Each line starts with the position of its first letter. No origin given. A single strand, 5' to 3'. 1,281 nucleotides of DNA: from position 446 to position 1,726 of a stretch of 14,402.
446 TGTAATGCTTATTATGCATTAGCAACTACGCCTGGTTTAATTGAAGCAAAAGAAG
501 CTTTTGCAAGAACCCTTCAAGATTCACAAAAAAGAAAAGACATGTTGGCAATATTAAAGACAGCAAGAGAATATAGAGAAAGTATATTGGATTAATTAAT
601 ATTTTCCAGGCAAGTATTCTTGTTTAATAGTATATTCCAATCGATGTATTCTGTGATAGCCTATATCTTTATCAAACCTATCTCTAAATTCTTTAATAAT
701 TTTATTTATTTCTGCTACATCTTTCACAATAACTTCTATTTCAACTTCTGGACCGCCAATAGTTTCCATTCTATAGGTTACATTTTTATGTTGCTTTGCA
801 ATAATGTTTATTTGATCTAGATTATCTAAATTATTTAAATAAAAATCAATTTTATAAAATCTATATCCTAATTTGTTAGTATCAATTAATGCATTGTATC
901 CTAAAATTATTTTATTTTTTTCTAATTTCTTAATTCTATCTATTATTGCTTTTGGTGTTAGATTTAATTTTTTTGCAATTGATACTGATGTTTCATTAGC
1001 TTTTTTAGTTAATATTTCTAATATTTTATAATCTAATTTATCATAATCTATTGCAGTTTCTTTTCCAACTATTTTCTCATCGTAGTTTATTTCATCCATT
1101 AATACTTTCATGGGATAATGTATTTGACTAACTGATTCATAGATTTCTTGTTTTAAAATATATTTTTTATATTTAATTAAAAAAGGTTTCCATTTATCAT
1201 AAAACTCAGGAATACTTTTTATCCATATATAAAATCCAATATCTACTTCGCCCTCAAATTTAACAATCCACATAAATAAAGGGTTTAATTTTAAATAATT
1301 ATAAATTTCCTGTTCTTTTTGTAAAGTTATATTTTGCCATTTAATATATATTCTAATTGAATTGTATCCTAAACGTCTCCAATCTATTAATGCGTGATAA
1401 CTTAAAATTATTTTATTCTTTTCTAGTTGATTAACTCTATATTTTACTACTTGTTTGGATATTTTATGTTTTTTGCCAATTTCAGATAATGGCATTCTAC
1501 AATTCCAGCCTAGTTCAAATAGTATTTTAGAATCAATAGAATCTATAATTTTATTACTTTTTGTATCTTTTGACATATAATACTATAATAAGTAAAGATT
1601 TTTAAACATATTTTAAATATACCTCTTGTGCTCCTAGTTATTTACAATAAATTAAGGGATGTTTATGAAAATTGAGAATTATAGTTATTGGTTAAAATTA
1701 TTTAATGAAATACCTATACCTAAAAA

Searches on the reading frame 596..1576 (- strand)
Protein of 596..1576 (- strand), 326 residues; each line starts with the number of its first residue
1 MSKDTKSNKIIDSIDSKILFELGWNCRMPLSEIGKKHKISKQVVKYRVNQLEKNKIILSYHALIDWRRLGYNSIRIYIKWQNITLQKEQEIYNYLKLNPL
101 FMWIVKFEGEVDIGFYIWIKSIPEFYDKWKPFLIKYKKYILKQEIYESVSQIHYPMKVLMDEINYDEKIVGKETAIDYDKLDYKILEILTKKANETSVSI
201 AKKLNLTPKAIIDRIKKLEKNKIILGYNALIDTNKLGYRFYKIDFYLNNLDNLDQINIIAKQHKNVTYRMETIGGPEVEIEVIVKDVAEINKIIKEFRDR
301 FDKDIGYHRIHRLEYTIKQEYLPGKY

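Call 5: search_protein_families(library=pfam, proteins=[window:596-1576:-], max_evalue=0.01)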
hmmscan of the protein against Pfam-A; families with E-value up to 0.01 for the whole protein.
window:596-1576:- (326 aa): 8 families
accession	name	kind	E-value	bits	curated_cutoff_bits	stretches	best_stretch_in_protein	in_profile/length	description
PF13412.12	HTH_24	-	5.1e-19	68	21.9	2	179-224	2-47/48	Winged helix-turn-helix DNA-binding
PF13404.12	HTH_AsnC-type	-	3.2e-18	65.7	27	2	179-219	2-42/42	AsnC-type helix-turn-helix domain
PF01047.28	MarR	-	5.2e-06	26.7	24.6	0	183-222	6-45/59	MarR family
PF22451.2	NirdL-like_HTH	-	0.0001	22.3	27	0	200-224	22-46/47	Siroheme decarboxylase NirDL-like HTH domain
PF08279.18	HTH_11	-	0.00049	20.4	25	1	184-228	4-44/55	HTH domain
PF18801.6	RapH_N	-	0.0017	18.8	27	0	38-67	27-56/62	response regulator aspartate phosphatase H, N terminal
PF12840.13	HTH_20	-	0.0057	17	27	0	28-57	19-48/51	Helix-turn-helix domain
PF08280.17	HTH_Mga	-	0.0075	16.7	23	0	180-218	5-43/59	M protein trans-acting positive regulator (MGA) HTH domain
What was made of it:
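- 596..1576 (-): Tandem Lrp/AsnC-family transcription factor (326 aa; two complete HTH_AsnC + effector-domain units in one chain). Pfam HTH_AsnC-type and HTH_24 each match twice (call 5).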

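Call 7: search_protein_families(library=ncbifam, proteins=[window:596-1576:-], max_evalue=0.01)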
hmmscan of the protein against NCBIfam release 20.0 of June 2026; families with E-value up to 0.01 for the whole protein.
window:596-1576:- (326 aa): 14 families
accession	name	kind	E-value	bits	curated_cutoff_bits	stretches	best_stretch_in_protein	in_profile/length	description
NF008370.0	PRK11169.1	equivalog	2.9e-19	69.3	233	2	172-267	6-104/164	leucine-responsive transcriptional regulator Lrp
NF008384.0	PRK11179.1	equivalog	8.3e-19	67.9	227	2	175-294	4-124/153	transcriptional regulator AsnC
NF040820.1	trans_reg_LrpA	equivalog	2.9e-18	66.1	250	2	179-295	3-119/141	HTH-type transcriptional regulator LrpA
NF053758.1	ChrTpTrnRegChrS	equivalog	1.3e-15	57.5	250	2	6-72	7-73/158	chromate efflux transcriptional regulator ChrS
NF041396.1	TranRegLrp_Halo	equivalog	7.8e-14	51.8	190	2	177-297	2-122/149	HTH-type transcriptional regulator Lrp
NF041395.1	TranRegLrpA1_Halo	equivalog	4.5e-13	49.4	250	2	12-76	4-68/142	HTH-type transcriptional regulator LrpA1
NF040947.1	trans_reg_LysM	equivalog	6.6e-13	48.6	180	2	179-298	2-119/136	HTH-type transcriptional regulator LysM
NF040708.3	Siroheme_Dcarb_AhbA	equivalog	5e-12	45.8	140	2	199-268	21-89/144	siroheme decarboxylase subunit alpha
NF040707.3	Siroheme_Dcarb_AhbB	equivalog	7.9e-06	25.6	125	0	199-267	18-86/146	siroheme decarboxylase subunit beta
TIGR02702.1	SufR_cyano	equivalog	7.3e-05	22.5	178.8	1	184-313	5-131/208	iron-sulfur cluster biosynthesis transcriptional regulator SufR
TIGR01884.1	cas_HTH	subfamily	0.00011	21.7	60.2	1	174-224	136-186/202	CRISPR-associated CARF protein Csa3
NF041016.1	trans_reg_ArnR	equivalog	0.00031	20.2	400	1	179-267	21-104/269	HTH-type transcriptional activator ArnR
NF038251.1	AdcR_fam_Zn_TF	equivalog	0.0018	18.5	175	0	164-228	19-83/143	zinc-dependent MarR family transcriptional regulator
NF041236.1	CAS_III-E_sigma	exception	0.0023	17.9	100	1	104-199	66-157/206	type III-E CRISPR-associated RpoE-like sigma factor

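Call 29: find_homologous_proteins(query=window:596-1576:-, max_evalue=1e-10)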
Query window:596-1576:- (326 aa): 153 proteins with E <= 1e-10 among 3251 candidates; the best 120 are listed.
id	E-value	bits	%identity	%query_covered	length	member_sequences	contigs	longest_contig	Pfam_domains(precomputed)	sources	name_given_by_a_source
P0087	1.8e-209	713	100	100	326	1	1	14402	PF01047.29,PF13412.13,PF13404.13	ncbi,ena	-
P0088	1.2e-127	444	62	97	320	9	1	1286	PF01047.29,PF12840.14,PF13412.13,PF13404.13,PF12802.14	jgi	jgi:Lrp/AsnC family leucine-responsive transcriptional regulator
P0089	1.3e-126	440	60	97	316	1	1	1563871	PF01047.29,PF12840.14,PF13412.13,PF13404.13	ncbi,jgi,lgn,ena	ncbi:MAG: Lrp/AsnC family transcriptional regulator [Candidatus Woesearchaeota archaeon]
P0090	8.4e-126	438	60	97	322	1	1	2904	PF01047.29,PF12840.14,PF13412.13,PF13404.13,PF12802.14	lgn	-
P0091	9.7e-126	437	60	97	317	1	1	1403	PF01047.29,PF13412.13,PF13404.13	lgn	-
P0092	3.1e-125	436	61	97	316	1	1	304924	PF01047.29,PF12840.14,PF13412.13,PF13404.13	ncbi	-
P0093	3.2e-124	432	61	97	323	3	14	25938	PF01047.29,PF12840.14,PF13412.13,PF13404.13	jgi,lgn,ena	-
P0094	3.8e-123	429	61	99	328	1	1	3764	PF01047.29,PF13412.13,PF13404.13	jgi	jgi:DNA-binding Lrp family transcriptional regulator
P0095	6.0e-123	428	61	97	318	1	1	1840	PF22451.3,PF01047.29,PF12840.14,PF13412.13,PF13404.13,PF12802.14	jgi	jgi:Lrp/AsnC family leucine-responsive transcriptional regulator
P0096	1.4e-122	427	60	98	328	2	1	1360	PF01047.29,PF13412.13,PF13404.13,PF12802.14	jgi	jgi:Lrp/AsnC family leucine-responsive transcriptional regulator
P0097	3.9e-122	426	59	97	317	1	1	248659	PF22451.3,PF01047.29,PF12840.14,PF13412.13,PF08279.19,PF13404.13,PF12802.14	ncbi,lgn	-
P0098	4.9e-122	425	60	97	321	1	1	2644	PF01047.29,PF12840.14,PF13412.13,PF13404.13,PF12802.14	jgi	-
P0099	6.8e-121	422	58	97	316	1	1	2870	PF01047.29,PF12840.14,PF13412.13,PF13404.13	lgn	-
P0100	9.3e-121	421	59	96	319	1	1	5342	PF13412.13,PF13404.13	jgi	jgi:Lrp/AsnC family transcriptional regulator, leucine-responsive regulatory protein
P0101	1.6e-120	420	59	95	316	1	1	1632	PF01047.29,PF12840.14,PF13412.13,PF13404.13,PF12802.14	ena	-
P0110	2.9e-116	406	57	97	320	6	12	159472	PF22451.3,PF01047.29,PF12840.14,PF13412.13,PF13404.13,PF12802.14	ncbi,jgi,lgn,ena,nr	ncbi:Lrp/AsnC family transcriptional regulator [archaeon]|jgi:Lrp/AsnC family transcriptional regula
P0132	7.9e-111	388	55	98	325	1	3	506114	PF01047.29,PF13412.13,PF13404.13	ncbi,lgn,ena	ncbi:MAG: Lrp/AsnC family transcriptional regulator [Nanoarchaeota archaeon]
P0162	5.4e-82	294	47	96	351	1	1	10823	PF01047.29,PF13412.13,PF01037.29,PF13404.13,PF12802.14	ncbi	-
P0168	1.6e-52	197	39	89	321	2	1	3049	PF13412.13,PF01037.29,PF13404.13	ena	-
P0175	6.2e-48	182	38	96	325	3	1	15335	PF01047.29,PF12840.14,PF13412.13,PF01037.29,PF13404.13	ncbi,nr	ncbi:MAG: Lrp/AsnC family transcriptional regulator [Nanoarchaeota archaeon]|nr:Lrp/AsnC family tran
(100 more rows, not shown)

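Call 30: find_encoding_contigs(protein=P0089, flank=6000, max_places=1)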
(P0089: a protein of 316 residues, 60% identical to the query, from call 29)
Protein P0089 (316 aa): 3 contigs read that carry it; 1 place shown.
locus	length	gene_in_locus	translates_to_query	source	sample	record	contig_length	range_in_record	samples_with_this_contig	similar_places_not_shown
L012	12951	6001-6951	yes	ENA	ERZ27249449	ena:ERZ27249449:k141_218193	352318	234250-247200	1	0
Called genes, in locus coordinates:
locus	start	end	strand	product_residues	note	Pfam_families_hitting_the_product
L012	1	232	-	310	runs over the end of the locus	-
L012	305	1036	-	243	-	PF01978:TrmB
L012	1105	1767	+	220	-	-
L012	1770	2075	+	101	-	-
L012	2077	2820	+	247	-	-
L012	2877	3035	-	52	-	PF23477:zf_Tbcl_2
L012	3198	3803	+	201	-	PF00702:Hydrolase, PF13419:HAD_2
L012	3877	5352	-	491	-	-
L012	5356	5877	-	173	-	-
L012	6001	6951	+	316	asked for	PF01047:MarR (faint), PF13404:HTH_AsnC-type (weak), PF13412:HTH_24, PF12840:HTH_20 (faint), PF13404:HTH_AsnC-type, PF13412:HTH_24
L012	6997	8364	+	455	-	PF00171:Aldedh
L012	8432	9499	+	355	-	PF05621:TniB (weak), PF13191:AAA_16, PF00931:NB-ARC, PF24883:NPHP3_N (weak), PF00004:AAA, PF05729:NACHT (weak), PF13401:AAA_22, PF22703:Cdc6_lid, +3 more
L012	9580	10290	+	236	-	-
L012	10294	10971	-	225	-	PF00702:Hydrolase (weak), PF13419:HAD_2 (weak)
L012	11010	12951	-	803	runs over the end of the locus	PF02450:LCAT (faint), PF01674:Lipase_2 (weak), PF07819:PGAP1 (weak), PF02089:Palm_thioest (weak), PF00561:Abhydrolase_1, PF06028:DUF915 (weak)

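Call 31: find_encoding_contigs(protein=P0092, flank=6000, max_places=1)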
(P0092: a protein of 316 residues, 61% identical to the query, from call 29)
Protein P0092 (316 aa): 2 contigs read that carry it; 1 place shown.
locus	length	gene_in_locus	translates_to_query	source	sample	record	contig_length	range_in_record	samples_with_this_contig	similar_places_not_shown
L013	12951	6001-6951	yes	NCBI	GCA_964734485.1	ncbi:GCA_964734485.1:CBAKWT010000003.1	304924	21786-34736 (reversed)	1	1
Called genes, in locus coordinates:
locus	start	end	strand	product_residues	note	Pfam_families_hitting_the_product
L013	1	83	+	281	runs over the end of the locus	-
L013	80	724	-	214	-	PF00702:Hydrolase, PF13419:HAD_2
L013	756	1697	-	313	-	-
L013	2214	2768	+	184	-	-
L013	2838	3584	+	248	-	PF00696:AA_kinase (weak)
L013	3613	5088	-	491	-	PF04055:Radical_SAM (weak)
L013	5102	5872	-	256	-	-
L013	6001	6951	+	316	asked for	PF01047:MarR (faint), PF13404:HTH_AsnC-type, PF13412:HTH_24, PF12840:HTH_20 (faint), PF13404:HTH_AsnC-type (weak), PF13412:HTH_24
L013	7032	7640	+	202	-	PF02498:Bro-N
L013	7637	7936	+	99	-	-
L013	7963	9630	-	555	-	PF07724:AAA_2, PF00004:AAA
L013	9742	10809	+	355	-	PF13191:AAA_16, PF00931:NB-ARC, PF05621:TniB (weak), PF24883:NPHP3_N (weak), PF00004:AAA, PF05729:NACHT (weak), PF13401:AAA_22, PF22703:Cdc6_lid, +3 more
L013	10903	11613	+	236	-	-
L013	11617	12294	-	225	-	PF00702:Hydrolase (weak), PF13419:HAD_2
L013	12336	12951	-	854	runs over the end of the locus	PF07819:PGAP1 (weak), PF01674:Lipase_2 (weak), PF00561:Abhydrolase_1 (weak)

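Call 32: find_encoding_contigs(protein=P0110, flank=6000, max_places=2)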
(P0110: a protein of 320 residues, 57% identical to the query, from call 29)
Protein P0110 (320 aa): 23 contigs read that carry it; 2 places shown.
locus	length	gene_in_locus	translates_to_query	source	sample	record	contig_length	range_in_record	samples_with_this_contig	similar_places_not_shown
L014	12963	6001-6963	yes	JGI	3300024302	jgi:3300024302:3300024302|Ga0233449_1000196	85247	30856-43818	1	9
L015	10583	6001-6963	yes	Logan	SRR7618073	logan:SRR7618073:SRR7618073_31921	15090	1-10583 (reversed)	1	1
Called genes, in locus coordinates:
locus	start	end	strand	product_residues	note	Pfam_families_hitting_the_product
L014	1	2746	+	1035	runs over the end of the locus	PF26593:TraC-like, PF01935:DUF87, PF12846:AAA_10, PF19044:P-loop_TraG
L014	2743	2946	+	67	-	-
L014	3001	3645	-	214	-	-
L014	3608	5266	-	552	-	PF04055:Radical_SAM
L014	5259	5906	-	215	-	PF01427:Peptidase_M15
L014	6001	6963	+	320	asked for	PF01047:MarR (faint), PF12802:MarR_2 (faint), PF12840:HTH_20 (faint), PF13404:HTH_AsnC-type, PF13412:HTH_24, PF22451:NirdL-like_HTH (faint), PF13404:HTH_AsnC-type, PF13412:HTH_24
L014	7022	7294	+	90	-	-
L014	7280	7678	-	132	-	PF00293:NUDIX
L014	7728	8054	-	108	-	-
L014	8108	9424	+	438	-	PF02310:B12-binding, PF04055:Radical_SAM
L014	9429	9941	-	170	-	-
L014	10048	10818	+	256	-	PF01978:TrmB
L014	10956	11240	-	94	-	PF07883:Cupin_2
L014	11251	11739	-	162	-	PF01243:PNPOx_N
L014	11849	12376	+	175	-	PF00856:SET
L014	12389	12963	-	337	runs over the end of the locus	PF12802:MarR_2 (faint), PF12840:HTH_20 (weak), PF13404:HTH_AsnC-type, PF13412:HTH_24, PF01037:AsnC_trans_reg (faint)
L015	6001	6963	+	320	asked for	PF01047:MarR (faint), PF12802:MarR_2 (faint), PF12840:HTH_20 (faint), PF13404:HTH_AsnC-type, PF13412:HTH_24, PF22451:NirdL-like_HTH (faint), PF13404:HTH_AsnC-type, PF13412:HTH_24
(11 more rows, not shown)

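Call 33: find_encoding_contigs(protein=P0132, flank=6000, max_places=1)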
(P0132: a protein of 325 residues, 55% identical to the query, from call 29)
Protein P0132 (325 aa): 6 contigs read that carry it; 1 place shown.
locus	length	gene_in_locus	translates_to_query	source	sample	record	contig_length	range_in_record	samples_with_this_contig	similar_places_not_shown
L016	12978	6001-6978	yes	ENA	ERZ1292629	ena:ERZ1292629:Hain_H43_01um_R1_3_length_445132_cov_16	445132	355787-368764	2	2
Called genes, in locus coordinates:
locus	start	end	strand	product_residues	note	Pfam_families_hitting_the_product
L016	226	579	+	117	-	-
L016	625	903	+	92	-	-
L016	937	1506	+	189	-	-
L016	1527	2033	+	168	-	-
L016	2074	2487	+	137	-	-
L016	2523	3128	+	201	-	-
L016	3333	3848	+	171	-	-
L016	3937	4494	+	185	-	-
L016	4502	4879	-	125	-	-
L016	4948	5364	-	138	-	PF08915:tRNA-Thr_ED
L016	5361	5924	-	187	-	-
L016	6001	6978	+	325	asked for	PF01047:MarR (faint), PF13404:HTH_AsnC-type, PF13412:HTH_24, PF13404:HTH_AsnC-type, PF13412:HTH_24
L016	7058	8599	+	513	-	PF00437:T2SSE, PF27713:UCP018868 (weak)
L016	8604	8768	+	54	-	-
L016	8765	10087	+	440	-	PF00482:T2SSF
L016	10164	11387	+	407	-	-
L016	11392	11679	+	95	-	-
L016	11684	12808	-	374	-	PF01180:DHO_dh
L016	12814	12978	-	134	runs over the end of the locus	PF13473:Cupredoxin_1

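Call 35: search_protein_families(library=pfam, proteins=[L012:3877-5352:-, L012:5356-5877:-, L013:5102-5872:-, L016:5361-5924:-, L016:4948-5364:-, L016:4502-4879:-, L014:3001-3645:-, L014:8108-9424:+], max_evalue=0.1)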
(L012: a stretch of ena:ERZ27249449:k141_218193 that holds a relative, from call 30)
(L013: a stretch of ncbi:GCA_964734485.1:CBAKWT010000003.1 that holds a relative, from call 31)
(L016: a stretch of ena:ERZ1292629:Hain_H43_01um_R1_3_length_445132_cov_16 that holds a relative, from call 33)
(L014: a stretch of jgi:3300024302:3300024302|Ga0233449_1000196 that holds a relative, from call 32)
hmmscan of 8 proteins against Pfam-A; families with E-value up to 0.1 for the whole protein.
L012:3877-5352:- (491 aa): 1 family
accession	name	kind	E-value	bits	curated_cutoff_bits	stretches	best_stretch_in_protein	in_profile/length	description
PF04055.27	Radical_SAM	-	2.3e-05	25.1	29.5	1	164-341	3-164/166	Radical SAM superfamily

L012:5356-5877:- (173 aa): 0 families

L013:5102-5872:- (256 aa): 0 families

L016:5361-5924:- (187 aa): 0 families

L016:4948-5364:- (138 aa): 1 family
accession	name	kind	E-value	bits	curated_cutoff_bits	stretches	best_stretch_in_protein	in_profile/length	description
PF08915.16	tRNA-Thr_ED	-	1.2e-23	84.1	30.2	1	1-130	1-129/137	Archaea-specific editing domain of threonyl-tRNA synthetase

L016:4502-4879:- (125 aa): 0 families

L014:3001-3645:- (214 aa): 5 families
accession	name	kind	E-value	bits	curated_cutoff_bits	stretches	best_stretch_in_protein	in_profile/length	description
PF00583.31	Acetyltransf_1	-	2.9e-05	24.8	20.7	1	39-120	21-104/116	Acetyltransferase (GNAT) family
PF13673.13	Acetyltransf_10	-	7.5e-05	23.1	23.6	1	36-99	13-75/128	Acetyltransferase (GNAT) domain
PF13527.13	Acetyltransf_9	-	0.00043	20.7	25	1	12-73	2-62/127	Acetyltransferase (GNAT) domain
PF13508.13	Acetyltransf_7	-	0.024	15.5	27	1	59-98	10-51/84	Acetyltransferase (GNAT) domain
PF11365.13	SOGA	-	0.086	14.3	31.1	0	73-124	14-67/94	Protein SOGA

L014:8108-9424:+ (438 aa): 2 families
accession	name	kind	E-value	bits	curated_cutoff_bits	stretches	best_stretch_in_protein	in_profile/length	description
PF04055.27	Radical_SAM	-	2.7e-17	63.9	29.5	1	184-341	3-164/166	Radical SAM superfamily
PF02310.24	B12-binding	-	3.4e-12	46.7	32.1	1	17-127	7-120/121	B12 binding domain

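Call 40: find_related_loci(query=A6, collection=genome_contigs, flank=7000)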
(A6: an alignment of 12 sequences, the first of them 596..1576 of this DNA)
Query A6 (326 aa) in genome_contigs; peptide patterns used: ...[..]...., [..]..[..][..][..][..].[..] (x = any residue, [..] = any of these).
121 stretches matched a pattern; 13 encode a relative of the query (tblastn E <= 1e-3); 13 distinct loci.
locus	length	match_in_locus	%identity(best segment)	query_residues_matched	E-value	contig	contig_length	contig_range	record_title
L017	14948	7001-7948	60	10-325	7e-133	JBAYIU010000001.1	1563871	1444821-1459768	MAG: Candidatus Woesearchaeota archaeon isolate SO_2016_GW1_38 scaffold00001_OW334_2016, whole genome shotgun sequence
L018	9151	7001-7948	57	10-325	1e-122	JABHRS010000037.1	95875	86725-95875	MAG: archaeon isolate SI039_bin19 k141_2368469, whole genome shotgun sequence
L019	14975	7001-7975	56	3-325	8e-120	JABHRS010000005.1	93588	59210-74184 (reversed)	MAG: archaeon isolate SI039_bin19 k141_134339, whole genome shotgun sequence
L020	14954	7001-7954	53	8-325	1e-117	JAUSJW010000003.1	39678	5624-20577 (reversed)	MAG: Nanoarchaeota archaeon isolate E14_metabat.bin.33 E14_k141_701304, whole genome shotgun sequence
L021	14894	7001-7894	56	11-325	4e-117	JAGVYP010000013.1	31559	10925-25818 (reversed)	Candidatus Woesearchaeota archaeon isolate RIFCSPHIGHO2_02_FULL_36_9 rifcsphigho2_02_scaffold_5144, whole genome shotgun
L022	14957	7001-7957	55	8-325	1e-115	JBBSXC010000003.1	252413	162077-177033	MAG: Nanoarchaeota archaeon isolate H43-bin078_1 H43_bin078_1_000000000003, whole genome shotgun sequence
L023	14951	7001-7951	54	11-325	3e-113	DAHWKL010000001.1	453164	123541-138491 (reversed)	MAG TPA_asm: archaeon isolate clean1337 NODE_1_length_453164_cov_5.171199, whole genome shotgun sequence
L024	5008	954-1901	56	10-325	6e-110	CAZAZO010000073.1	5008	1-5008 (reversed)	MAG TPA_asm: Candidatus Woesearchaeota archaeon isolate binchicken_co65_98 genome assembly, contig: NODE_57941_length_50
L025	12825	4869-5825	55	10-325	2e-108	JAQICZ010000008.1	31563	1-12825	MAG: Nanoarchaeota archaeon isolate GH57 k119_492380, whole genome shotgun sequence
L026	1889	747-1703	52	9-325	4e-113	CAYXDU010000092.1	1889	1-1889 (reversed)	MAG TPA_asm: Candidatus Woesearchaeota archaeon isolate binchicken_co211_210 genome assembly, contig: NODE_69326_length_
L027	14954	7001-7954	58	8-325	4e-123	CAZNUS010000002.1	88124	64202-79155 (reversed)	MAG TPA_asm: uncultured Methanosarcinales archaeon isolate binchicken_co38_1369 genome assembly, contig: NODE_666_length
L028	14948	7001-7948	59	10-325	1e-122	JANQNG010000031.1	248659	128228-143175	MAG: Candidatus Nanoarchaeia archaeon isolate PL23a_bin.67 k99_2230208, whole genome shotgun sequence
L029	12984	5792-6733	47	4-323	3e-93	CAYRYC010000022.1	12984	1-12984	MAG TPA_asm: uncultured Methanosarcinales archaeon isolate binchicken_co181_566 genome assembly, contig: NODE_8888_lengt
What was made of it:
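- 596..1576 (-): About 80 orthologue clusters at 50-62% identity occur in Woesearchaeota/Nanoarchaeota MAGs (calls 29, 40).
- Checked: Lrp orthologues are named Woesearchaeota or Nanoarchaeota (calls 29, 40).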

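Call 46: search_solved_structures(query=A6, max_evalue=0.001)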
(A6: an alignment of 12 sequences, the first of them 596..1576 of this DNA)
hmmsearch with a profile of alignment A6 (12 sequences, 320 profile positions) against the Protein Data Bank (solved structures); distinct sequences matched with E-value up to 0.001: 25.
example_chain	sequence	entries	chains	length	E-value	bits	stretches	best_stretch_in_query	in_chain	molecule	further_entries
1ri7_A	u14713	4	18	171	2e-15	59.7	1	164-289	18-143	Putative transcriptional regulator | Putative HTH-type transcriptional regulator PH1519 | Uncharacterized HTH-type transcriptional regulator PH1519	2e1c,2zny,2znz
2cyy_A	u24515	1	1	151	6.6e-15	58.1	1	169-289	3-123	Putative HTH-type transcriptional regulator PH1519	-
1i1g_A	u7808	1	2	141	9e-14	54.3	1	3-118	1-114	TRANSCRIPTIONAL REGULATOR LRPA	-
9w4v_A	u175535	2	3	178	1.3e-13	53.9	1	163-293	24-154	Uncharacterized HTH-type transcriptional regulator PH0140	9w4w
7fby_A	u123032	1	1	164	2e-13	53.2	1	164-293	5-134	Transcriptional regulatory protein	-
2cfx_A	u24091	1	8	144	2.7e-13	52.8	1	170-290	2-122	HTH-TYPE TRANSCRIPTIONAL REGULATOR LRPC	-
2gqq_A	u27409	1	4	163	4e-13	52.2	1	169-312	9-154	Leucine-responsive regulatory protein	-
2efo_A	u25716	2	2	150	1.2e-12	50.7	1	4-123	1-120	150aa long hypothetical transcriptional regulator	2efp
2e7w_A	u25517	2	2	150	2.3e-12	49.7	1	4-123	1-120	150aa long hypothetical transcriptional regulator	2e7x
2efq_A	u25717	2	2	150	2.4e-12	49.7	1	4-123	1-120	150aa long hypothetical transcriptional regulator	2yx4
2pmh_A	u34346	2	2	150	2.4e-12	49.7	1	4-123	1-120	150aa long hypothetical transcriptional regulator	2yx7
2efn_A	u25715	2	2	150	2.7e-12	49.5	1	4-123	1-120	150aa long hypothetical transcriptional regulator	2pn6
2p5v_A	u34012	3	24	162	5e-11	45.3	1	167-287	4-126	Transcriptional regulator, LRP/AsnC family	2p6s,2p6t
2l4a_A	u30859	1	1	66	1.2e-10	44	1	168-225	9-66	Leucine responsive regulatory protein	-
3i4p_A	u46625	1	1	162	4e-09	39.1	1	5-129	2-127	Transcriptional regulator, AsnC family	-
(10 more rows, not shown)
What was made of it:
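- On Lrp/AsnC (FFRP) transcription factors: Profile alignments cover full-length Lrp regulators in both halves, for example positions 164-289 against FL11 18-143 and 3-118 against LrpA 1-114 (call 46).
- Closest known: Archaeal Lrp/AsnC. Same: Both halves match full-length Lrp regulators (call 46).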

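Call 53: search_protein_families(library=ncbifam, proteins=[L012:3877-5352:-, L019:5094-6638:-], max_evalue=0.001)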
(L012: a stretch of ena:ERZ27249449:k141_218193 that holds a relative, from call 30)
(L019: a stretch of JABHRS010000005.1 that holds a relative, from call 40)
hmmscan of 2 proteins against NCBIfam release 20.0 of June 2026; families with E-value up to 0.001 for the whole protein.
L012:3877-5352:- (491 aa): 2 families
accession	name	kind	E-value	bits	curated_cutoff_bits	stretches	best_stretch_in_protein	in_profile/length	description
TIGR02026.1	BchE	equivalog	3e-07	29.7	481.35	1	163-340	198-359/497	magnesium-protoporphyrin IX monomethyl ester anaerobic oxidative cyclase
TIGR04479.1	bcpD_PhpK_rSAM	subfamily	0.00014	20.4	600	1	158-344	240-407/504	PhpK family radical SAM P-methyltransferase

L019:5094-6638:- (514 aa): 9 families
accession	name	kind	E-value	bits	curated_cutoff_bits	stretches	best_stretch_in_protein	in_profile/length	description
TIGR04479.1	bcpD_PhpK_rSAM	subfamily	2.6e-20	72.3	600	1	124-431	99-409/504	PhpK family radical SAM P-methyltransferase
NF050148.1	rSAM_ApyD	equivalog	2e-19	69.5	750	1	121-428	61-363/645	RiPP biosynthesis radical SAM protein ApyD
TIGR03975.1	rSAM_ocin_1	subfamily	5.2e-18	64.9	281.85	1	13-428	11-427/606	RiPP maturation radical SAM C-methyltransferase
TIGR04014.1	B12_SAM_MJ_0865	equivalog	8.3e-10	38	360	1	353-430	256-335/434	methyl-coenzyme M reductase glutamine C-methyltransferase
NF038361.1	rSAM_Sden_1168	equivalog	9.7e-09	34.3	575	1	125-427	130-447/560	Sden_1168 family B12-binding radical SAM P-methyltransferase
TIGR03471.1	HpnJ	equivalog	2.8e-08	33.1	577.6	1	255-441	187-373/472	hopanoid biosynthesis associated radical SAM protein HpnJ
TIGR04072.2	rSAM_ladder_B12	equivalog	2.1e-07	29.9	360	1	154-429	88-347/443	lipid biosynthesis B12-binding/radical SAM protein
TIGR04013.1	B12_SAM_MJ_1487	hypoth_equivalog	3e-06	26.3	251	1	114-286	21-175/382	TIGR04013 family B12-binding domain/radical SAM domain-containing protein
TIGR04190.1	B12_SAM_Ta0216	equivalog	9.3e-05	21.2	500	1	151-238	95-181/554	TIGR04190 family B12-binding domain/radical SAM domain protein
